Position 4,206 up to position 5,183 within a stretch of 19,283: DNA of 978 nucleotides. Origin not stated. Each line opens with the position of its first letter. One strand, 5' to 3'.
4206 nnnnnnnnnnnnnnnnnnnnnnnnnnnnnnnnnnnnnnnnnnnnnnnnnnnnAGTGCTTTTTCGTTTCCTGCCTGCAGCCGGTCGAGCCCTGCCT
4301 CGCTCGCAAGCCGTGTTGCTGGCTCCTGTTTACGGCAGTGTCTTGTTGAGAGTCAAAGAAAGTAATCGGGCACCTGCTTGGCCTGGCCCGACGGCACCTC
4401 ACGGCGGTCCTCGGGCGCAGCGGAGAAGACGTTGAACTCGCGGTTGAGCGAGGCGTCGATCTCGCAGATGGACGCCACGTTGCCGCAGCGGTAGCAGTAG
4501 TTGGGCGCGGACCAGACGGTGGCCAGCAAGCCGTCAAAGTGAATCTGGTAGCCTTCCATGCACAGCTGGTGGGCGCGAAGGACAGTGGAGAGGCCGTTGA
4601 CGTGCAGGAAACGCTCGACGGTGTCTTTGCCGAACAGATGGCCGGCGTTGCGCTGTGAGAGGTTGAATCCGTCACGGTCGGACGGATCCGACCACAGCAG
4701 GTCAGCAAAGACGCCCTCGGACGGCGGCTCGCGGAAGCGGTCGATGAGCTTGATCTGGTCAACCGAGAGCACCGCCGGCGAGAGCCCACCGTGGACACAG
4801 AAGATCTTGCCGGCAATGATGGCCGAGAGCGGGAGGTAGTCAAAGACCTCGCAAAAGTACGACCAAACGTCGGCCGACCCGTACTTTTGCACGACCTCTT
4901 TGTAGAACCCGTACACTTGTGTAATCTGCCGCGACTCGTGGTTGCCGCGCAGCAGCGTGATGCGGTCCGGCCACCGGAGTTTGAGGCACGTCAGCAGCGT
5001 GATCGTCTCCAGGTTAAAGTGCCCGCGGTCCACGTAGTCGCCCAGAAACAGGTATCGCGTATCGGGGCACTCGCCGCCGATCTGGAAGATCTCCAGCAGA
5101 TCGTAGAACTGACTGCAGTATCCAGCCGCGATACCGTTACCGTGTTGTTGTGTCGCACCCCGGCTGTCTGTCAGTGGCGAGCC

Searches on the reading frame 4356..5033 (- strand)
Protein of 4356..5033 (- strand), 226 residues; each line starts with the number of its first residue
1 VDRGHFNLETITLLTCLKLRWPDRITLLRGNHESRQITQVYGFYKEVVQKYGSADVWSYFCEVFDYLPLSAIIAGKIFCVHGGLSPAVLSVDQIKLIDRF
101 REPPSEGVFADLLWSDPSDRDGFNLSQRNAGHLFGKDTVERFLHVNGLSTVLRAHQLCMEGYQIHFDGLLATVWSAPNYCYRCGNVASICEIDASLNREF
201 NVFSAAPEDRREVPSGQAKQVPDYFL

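Call 27: search_solved_structures(query=window:4356-5033:-, max_evalue=1e-40)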
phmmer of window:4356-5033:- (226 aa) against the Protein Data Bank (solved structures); distinct sequences matched with E-value up to 1e-40: 64 (the best 60 are shown).
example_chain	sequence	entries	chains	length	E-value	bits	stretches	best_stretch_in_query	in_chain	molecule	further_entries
2ie3_C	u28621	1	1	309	2.6e-85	288.9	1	1-226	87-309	Serine/threonine-protein phosphatase 2A catalytic subunit alpha isoform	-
2ie4_C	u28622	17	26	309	2.6e-85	288.9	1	1-226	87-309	Serine/threonine-protein phosphatase 2A catalytic subunit alpha isoform | PP2A-C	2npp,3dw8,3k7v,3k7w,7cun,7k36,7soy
3c5w_C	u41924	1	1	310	2.7e-85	288.9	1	1-226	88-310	PP2A C subunit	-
8so0_C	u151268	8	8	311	2.7e-85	288.9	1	1-226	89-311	Serine/threonine-protein phosphatase 2A catalytic subunit alpha isoform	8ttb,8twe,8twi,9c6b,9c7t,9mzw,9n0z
4i5l_C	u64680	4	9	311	2.7e-85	288.9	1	1-226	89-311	Serine/threonine-protein phosphatase 2A catalytic subunit alpha isoform, PP2A-alpha | Serine/threonine-protein phosphatase 2A catalytic subunit alpha isoform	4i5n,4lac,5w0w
8uo5_C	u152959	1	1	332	3.3e-85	288.6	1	1-226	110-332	Serine/threonine-protein phosphatase 2A catalytic subunit alpha isoform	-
8uwb_C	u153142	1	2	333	3.3e-85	288.6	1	1-226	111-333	Serine/threonine-protein phosphatase 2A 65 kDa regulatory subunit A alpha isoform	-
9o04_D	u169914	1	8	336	3.4e-85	288.6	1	1-226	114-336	Serine/threonine-protein phosphatase 2A catalytic subunit alpha isoform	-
2iae_C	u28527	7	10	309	1e-84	287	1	2-226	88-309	Serine/threonine-protein phosphatase 2A catalytic subunit alpha isoform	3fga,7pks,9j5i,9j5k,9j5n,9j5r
8rbx_q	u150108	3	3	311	1e-84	287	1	2-226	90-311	Serine/threonine-protein phosphatase 2A catalytic subunit alpha isoform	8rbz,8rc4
3p71_C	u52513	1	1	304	3.3e-84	285.3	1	1-214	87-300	Serine/threonine-protein phosphatase 2A catalytic subunit alpha isoform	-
2nyl_C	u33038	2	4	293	4.8e-83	281.5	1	1-207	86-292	Serine/threonine-protein phosphatase 2A catalytic subunit alpha isoform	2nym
6nts_C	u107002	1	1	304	7.3e-83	280.9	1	2-208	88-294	Serine/threonine-protein phosphatase 2A catalytic subunit alpha isoform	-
9b9g_I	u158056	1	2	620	2.4e-63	217.1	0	1-201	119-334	Protein phosphatase 3 catalytic subunit alpha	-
3h60_A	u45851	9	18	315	1.3e-51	178.6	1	1-209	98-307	Serine/threonine-protein phosphatase 5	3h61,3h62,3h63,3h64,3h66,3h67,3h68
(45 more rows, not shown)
